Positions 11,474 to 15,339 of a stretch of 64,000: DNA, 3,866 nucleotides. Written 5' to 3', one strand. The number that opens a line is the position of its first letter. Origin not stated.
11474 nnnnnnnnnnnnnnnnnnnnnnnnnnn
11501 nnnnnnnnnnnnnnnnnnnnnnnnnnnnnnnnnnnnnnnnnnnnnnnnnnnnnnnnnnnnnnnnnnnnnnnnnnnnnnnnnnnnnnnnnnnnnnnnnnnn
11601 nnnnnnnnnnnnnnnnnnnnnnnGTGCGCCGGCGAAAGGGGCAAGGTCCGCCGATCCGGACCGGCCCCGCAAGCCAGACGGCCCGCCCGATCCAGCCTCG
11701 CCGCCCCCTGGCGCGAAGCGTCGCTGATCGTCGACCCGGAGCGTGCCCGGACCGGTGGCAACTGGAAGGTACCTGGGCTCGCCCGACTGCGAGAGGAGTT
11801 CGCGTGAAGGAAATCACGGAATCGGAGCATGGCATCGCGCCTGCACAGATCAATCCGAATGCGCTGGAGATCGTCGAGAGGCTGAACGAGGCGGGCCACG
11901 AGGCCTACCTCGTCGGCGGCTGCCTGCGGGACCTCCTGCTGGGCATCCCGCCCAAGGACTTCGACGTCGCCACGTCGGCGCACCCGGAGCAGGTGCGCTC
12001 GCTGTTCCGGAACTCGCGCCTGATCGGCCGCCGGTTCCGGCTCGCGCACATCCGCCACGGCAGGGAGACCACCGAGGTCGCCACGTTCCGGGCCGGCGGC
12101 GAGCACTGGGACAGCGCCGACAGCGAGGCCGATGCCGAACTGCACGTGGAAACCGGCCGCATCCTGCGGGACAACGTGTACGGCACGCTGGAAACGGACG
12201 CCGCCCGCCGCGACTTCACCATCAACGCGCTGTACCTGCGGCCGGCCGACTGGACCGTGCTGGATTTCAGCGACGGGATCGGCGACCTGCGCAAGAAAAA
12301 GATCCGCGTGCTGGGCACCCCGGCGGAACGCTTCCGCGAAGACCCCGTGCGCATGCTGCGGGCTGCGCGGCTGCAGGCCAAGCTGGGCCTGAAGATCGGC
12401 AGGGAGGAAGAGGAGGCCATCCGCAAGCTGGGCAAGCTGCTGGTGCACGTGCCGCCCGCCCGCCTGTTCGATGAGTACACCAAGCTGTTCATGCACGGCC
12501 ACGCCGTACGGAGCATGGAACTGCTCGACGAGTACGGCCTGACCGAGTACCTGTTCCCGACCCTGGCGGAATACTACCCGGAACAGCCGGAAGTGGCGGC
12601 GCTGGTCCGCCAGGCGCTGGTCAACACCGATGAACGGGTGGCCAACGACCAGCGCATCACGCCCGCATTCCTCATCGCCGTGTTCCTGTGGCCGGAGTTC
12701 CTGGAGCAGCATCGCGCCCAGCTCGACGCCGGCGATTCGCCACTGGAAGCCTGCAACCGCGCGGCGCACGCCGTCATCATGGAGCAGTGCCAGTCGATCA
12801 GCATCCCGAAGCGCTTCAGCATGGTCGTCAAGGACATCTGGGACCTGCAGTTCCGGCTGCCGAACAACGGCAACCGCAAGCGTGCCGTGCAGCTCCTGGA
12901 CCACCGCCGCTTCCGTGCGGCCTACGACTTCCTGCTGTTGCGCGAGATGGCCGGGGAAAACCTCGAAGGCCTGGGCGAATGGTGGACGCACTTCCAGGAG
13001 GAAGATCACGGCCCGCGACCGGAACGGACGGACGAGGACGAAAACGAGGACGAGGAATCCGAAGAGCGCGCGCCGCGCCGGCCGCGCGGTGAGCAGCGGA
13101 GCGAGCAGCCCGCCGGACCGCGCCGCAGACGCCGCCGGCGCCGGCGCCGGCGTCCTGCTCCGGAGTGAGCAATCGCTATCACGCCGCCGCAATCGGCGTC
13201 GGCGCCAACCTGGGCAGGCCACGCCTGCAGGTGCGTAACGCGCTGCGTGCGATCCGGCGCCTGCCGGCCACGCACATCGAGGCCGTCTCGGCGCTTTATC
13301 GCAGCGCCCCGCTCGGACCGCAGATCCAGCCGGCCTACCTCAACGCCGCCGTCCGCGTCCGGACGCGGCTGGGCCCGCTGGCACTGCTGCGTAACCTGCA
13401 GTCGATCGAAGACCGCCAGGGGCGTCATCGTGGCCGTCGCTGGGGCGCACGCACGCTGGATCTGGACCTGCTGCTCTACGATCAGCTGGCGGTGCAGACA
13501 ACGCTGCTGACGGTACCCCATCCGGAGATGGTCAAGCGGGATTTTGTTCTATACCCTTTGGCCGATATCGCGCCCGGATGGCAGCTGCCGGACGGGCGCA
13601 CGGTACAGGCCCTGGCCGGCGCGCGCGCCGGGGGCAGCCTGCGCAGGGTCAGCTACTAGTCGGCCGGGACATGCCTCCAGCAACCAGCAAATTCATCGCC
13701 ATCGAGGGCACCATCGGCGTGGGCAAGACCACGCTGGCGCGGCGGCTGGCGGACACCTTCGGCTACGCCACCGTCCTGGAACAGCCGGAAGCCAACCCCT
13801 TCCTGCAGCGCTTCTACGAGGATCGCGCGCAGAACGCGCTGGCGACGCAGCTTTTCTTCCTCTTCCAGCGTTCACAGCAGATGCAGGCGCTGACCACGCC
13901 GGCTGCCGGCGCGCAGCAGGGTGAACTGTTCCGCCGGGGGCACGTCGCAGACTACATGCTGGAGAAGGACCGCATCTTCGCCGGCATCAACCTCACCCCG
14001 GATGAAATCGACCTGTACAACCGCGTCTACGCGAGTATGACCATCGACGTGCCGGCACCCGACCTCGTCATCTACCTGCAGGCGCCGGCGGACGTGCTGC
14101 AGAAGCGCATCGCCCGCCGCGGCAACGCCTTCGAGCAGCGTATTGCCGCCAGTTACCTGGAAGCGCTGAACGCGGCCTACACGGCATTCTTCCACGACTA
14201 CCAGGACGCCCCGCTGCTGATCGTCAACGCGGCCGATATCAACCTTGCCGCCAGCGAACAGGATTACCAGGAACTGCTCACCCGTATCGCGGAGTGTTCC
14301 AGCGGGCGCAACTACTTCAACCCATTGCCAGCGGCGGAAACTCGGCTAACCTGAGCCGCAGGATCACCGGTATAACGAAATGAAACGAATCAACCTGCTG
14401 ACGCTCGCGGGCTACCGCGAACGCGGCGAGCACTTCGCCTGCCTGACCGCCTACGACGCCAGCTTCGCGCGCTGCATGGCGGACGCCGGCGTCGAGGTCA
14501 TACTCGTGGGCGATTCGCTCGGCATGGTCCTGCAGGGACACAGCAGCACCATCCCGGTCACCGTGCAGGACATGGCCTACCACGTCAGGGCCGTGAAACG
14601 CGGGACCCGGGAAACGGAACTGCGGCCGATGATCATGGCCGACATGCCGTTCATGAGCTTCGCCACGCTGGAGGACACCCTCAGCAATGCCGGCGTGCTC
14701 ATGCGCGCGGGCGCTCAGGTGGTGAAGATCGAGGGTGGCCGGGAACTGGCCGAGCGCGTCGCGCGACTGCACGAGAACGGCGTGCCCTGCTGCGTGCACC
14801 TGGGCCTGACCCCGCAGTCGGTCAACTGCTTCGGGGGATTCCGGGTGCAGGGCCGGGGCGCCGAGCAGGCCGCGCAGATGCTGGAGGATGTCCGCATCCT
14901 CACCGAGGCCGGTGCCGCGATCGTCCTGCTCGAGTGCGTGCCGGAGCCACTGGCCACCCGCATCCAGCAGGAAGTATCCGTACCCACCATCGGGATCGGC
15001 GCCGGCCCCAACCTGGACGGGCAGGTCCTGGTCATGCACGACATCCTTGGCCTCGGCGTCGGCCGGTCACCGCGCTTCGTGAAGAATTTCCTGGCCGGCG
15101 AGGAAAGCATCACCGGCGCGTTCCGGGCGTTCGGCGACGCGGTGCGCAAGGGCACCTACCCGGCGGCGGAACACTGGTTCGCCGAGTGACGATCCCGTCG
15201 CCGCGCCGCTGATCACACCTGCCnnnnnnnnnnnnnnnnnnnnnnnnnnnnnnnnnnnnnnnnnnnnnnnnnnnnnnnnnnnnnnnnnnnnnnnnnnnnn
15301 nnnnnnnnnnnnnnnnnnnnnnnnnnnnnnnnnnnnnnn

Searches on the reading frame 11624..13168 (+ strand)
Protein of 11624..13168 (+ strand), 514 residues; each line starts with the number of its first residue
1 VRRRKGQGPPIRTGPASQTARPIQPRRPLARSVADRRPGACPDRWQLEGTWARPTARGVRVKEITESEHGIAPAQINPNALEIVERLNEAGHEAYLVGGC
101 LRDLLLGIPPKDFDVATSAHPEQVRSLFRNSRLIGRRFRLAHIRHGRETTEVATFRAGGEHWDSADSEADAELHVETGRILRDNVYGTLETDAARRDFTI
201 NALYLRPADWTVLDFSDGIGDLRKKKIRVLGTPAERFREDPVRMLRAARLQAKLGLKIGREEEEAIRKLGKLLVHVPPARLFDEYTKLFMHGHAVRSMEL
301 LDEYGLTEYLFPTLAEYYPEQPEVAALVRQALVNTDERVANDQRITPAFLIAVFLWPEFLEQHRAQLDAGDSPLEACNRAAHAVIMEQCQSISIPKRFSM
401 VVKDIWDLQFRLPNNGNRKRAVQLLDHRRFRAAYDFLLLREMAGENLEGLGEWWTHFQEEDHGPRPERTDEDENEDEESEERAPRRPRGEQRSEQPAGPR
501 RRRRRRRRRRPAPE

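Call 5: search_protein_families(library=pfam, proteins=[window:11624-13168:+])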
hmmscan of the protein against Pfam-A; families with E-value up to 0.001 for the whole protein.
window:11624-13168:+ (514 aa): 3 families
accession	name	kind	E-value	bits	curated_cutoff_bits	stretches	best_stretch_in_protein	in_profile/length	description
PF01743.26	PolyA_pol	-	6.6e-35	120.6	23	1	94-228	1-126/126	Poly A polymerase head domain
PF12626.12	PolyA_pol_arg_C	-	7.3e-33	113.5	22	1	370-508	2-118/119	Polymerase A arginine-rich C-terminus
PF12627.12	PolyA_pol_RNAbd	-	8.1e-19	67.6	22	1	255-316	1-62/64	Probable RNA and SrmB- binding site of polymerase A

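Call 11: search_protein_families(library=ncbifam, proteins=[window:11804-13168:+])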
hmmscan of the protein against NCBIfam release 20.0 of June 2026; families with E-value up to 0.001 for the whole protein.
window:11804-13168:+ (454 aa): 9 families
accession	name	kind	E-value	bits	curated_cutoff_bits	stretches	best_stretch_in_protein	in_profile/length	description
TIGR01942.1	pcnB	subfamily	3e-143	477.7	305.65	1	4-428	2-415/425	polynucleotide adenylyltransferase PcnB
NF008634.1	PRK11623.1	equivalog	7.9e-123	410.5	702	1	4-431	33-462/469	polynucleotide adenylyltransferase PcnB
NF009814.0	PRK13299.1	equivalog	2.9e-53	181.3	290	1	19-270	8-244/396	CCA tRNA nucleotidyltransferase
TIGR02692.1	tRNA_CCA_actino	equivalog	3.1e-36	125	438.8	1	16-256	12-245/466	CCA tRNA nucleotidyltransferase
NF008137.0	PRK10885.1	equivalog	2e-20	73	451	1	34-258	3-214/409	multifunctional CCA addition/repair protein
NF041569.1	A-tRNAntase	equivalog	8.9e-18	63.9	1440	1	33-255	481-696/880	A-adding tRNA nucleotidyltransferase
NF009812.0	PRK13297.1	equivalog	9.4e-18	64.5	624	1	30-343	10-310/364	tRNA CCA-pyrophosphorylase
NF009813.0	PRK13298.1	equivalog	6.2e-15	55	606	1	33-270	2-226/417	tRNA CCA-pyrophosphorylase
NF009811.0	PRK13296.1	equivalog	8.5e-13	47.9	469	1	126-259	81-213/360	CCA tRNA nucleotidyltransferase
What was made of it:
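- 11804..13168 (+): pcnB (poly(A) polymerase I), the downstream synteny anchor. Calls 5 and 11.
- Checked: PcnB is confirmed by NCBIfam TIGR01942 at 478 bits (call 11).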

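Call 41: find_homologous_proteins(query=window:11804-13165:+, max_evalue=1e-80)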
Query window:11804-13165:+ (454 aa): 7910 proteins with E <= 1e-80 among 8000 candidates; the best 120 are listed.
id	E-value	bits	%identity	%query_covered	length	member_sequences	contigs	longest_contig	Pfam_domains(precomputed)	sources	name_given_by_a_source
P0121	0.0e+0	1023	100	100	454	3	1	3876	PF01743.27,PF12627.13,PF12626.13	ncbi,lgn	-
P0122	1.4e-216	738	76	98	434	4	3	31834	PF01743.27,PF12627.13,PF12626.13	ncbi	-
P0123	7.2e-153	528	54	87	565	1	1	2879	PF01743.27,PF12627.13,PF12626.13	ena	-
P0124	8.6e-144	498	56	98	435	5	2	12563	PF01743.27,PF12627.13,PF12626.13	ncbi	-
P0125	9.2e-143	495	-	-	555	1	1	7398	PF01743.27,PF12627.13,PF12626.13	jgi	jgi:poly(A) polymerase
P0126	8.8e-139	481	-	-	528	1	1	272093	PF01743.27,PF12627.13,PF12626.13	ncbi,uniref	ncbi:polynucleotide adenylyltransferase PcnB [Pseudomonas aeruginosa]|uniref:polynucleotide adenylyl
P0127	3.4e-133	463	52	93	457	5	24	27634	PF01743.27,PF12627.13,PF12626.13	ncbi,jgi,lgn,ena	-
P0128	2.5e-132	460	52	92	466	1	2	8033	PF01743.27,PF12627.13,PF12626.13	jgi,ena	jgi:poly(A) polymerase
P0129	2.5e-132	460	51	95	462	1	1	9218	PF01743.27,PF12627.13,PF12626.13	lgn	-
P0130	3.2e-132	460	51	96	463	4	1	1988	PF01743.27,PF12627.13,PF12626.13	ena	-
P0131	5.3e-132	459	52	92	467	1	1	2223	PF01743.27,PF12627.13,PF12626.13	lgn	-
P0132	6.7e-132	459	50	97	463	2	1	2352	PF01743.27,PF12627.13,PF12626.13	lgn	-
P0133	6.8e-132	459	54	87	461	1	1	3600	PF01743.27,PF12627.13,PF12626.13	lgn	-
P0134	2.1e-131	457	50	96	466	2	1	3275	PF01743.27,PF12627.13,PF12626.13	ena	-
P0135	2.6e-131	457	50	98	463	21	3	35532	PF01743.27,PF12627.13,PF12626.13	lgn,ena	-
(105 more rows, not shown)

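Call 43: find_encoding_contigs(protein=P0122, flank=3000, max_places=4)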
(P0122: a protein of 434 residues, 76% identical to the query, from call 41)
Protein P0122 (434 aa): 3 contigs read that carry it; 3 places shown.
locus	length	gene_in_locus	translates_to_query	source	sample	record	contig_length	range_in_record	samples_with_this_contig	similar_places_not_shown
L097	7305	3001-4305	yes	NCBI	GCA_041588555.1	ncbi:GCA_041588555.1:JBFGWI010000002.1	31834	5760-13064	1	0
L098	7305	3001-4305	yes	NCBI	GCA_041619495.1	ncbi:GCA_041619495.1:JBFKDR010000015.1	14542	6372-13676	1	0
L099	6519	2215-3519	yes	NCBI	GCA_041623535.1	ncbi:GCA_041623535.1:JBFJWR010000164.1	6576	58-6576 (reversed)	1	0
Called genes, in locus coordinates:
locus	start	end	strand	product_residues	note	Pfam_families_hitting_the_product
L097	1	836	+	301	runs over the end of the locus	PF00749:tRNA-synt_1c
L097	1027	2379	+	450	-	PF00072:Response_reg, PF00158:Sigma54_activat, PF14532:Sigma54_activ_2, PF07728:AAA_5 (weak), PF25601:AAA_lid_14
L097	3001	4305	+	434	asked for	PF01743:PolyA_pol, PF12627:PolyA_pol_RNAbd, PF12626:PolyA_pol_arg_C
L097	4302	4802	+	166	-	PF01288:HPPK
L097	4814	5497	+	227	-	PF01712:dNK, PF02223:Thymidylate_kin (faint), PF13238:AAA_18 (faint)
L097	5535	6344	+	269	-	PF02548:Pantoate_transf, PF01177:Asp_Glu_race (faint)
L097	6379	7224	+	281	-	PF02569:Pantoate_ligase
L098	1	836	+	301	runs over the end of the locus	PF00749:tRNA-synt_1c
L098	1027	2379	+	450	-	PF00072:Response_reg, PF00158:Sigma54_activat, PF14532:Sigma54_activ_2, PF07728:AAA_5 (weak), PF25601:AAA_lid_14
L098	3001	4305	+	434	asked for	PF01743:PolyA_pol, PF12627:PolyA_pol_RNAbd, PF12626:PolyA_pol_arg_C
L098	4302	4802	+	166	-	PF01288:HPPK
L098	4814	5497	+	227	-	PF01712:dNK, PF02223:Thymidylate_kin (faint), PF13238:AAA_18 (faint)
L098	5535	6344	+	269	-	PF02548:Pantoate_transf, PF01177:Asp_Glu_race (faint)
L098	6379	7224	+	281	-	PF02569:Pantoate_ligase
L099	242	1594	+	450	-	PF00072:Response_reg, PF00158:Sigma54_activat, PF14532:Sigma54_activ_2, PF07728:AAA_5 (weak), PF25601:AAA_lid_14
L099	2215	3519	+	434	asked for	PF01743:PolyA_pol, PF12627:PolyA_pol_RNAbd, PF12626:PolyA_pol_arg_C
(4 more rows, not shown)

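Call 82: search_protein_families(library=pfam, proteins=[L100:371-1405:+], max_evalue=0.01)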
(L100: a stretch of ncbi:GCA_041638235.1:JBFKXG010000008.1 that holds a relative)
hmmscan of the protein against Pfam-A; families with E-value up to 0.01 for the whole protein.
L100:371-1405:+ (345 aa): 2 families
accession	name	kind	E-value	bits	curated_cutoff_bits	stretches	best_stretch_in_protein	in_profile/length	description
PF21157.2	DksA_N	-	3.3e-32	111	27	1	230-300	1-71/71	DnaK suppressor protein DksA, N-terminal domain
PF01258.23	zf-dskA_traR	-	2.7e-11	43.7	24.9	1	304-336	2-34/36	Prokaryotic dksA/traR C4-type zinc finger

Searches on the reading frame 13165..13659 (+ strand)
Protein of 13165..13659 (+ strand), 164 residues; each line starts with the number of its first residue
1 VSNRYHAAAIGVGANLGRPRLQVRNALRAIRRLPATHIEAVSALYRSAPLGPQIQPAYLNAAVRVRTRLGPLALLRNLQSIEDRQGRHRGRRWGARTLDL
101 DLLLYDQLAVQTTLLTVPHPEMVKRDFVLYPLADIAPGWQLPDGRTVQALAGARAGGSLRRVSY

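Call 5: search_protein_families(library=pfam, proteins=[window:13165-13659:+])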
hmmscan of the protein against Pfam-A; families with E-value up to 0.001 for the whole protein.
window:13165-13659:+ (164 aa): 1 family
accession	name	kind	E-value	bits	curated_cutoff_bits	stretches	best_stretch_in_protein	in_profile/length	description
PF01288.25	HPPK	-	3.6e-37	127.7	25.7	1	10-137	2-116/116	7,8-dihydro-6-hydroxymethylpterin-pyrophosphokinase (HPPK)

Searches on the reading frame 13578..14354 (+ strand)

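Call 5: search_protein_families(library=pfam, proteins=[window:13578-14354:+])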
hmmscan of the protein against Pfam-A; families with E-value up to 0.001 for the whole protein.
window:13578-14354:+ (258 aa): 8 families
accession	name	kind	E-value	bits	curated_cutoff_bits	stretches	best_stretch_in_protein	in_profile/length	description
PF01712.25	dNK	-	2.7e-37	128.9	27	1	40-239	1-200/203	Deoxynucleoside kinase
PF13238.12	AAA_18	-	1.8e-08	35.4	29.4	1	40-183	1-113/128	AAA domain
PF13671.12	AAA_33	-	8.5e-07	29.8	27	1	41-196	3-135/143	AAA domain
PF02223.23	Thymidylate_kin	-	1.1e-06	28.9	27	0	150-218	106-174/185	Thymidylate kinase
PF13521.12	AAA_28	-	2.4e-05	25.1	27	1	40-68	2-30/164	AAA domain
PF13401.12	AAA_22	-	0.00046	20.9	27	0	37-98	5-60/130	AAA domain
PF13189.12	Cytidylate_kin2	-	0.00049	20.8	28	0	40-65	2-27/176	Cytidylate kinase-like family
PF02367.23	TsaE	-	0.00074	19.9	26.6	0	36-65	20-49/128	Threonylcarbamoyl adenosine biosynthesis protein TsaE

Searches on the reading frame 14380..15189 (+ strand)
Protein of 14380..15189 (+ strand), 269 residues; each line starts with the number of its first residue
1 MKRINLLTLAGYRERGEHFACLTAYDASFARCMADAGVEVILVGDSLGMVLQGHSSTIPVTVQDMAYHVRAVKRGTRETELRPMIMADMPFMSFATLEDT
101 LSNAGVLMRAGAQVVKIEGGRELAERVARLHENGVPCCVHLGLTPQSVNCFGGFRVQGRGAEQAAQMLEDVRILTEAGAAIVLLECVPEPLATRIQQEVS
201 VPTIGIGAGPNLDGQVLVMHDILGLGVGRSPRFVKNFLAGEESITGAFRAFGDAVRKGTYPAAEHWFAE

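Call 5: search_protein_families(library=pfam, proteins=[window:14380-15189:+])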
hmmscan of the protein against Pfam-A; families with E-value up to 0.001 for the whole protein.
window:14380-15189:+ (269 aa): 3 families
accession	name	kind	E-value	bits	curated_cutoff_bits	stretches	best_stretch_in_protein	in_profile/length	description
PF02548.21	Pantoate_transf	-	2e-97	326.1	28.7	1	4-262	2-258/259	Ketopantoate hydroxymethyltransferase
PF01177.27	Asp_Glu_race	-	3.5e-05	24.1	31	1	157-207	46-97/211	Asp/Glu/Hydantoin racemase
PF13714.12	PEP_mutase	-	0.00025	21.2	31.5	1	29-140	90-197/240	Phosphoenolpyruvate phosphomutase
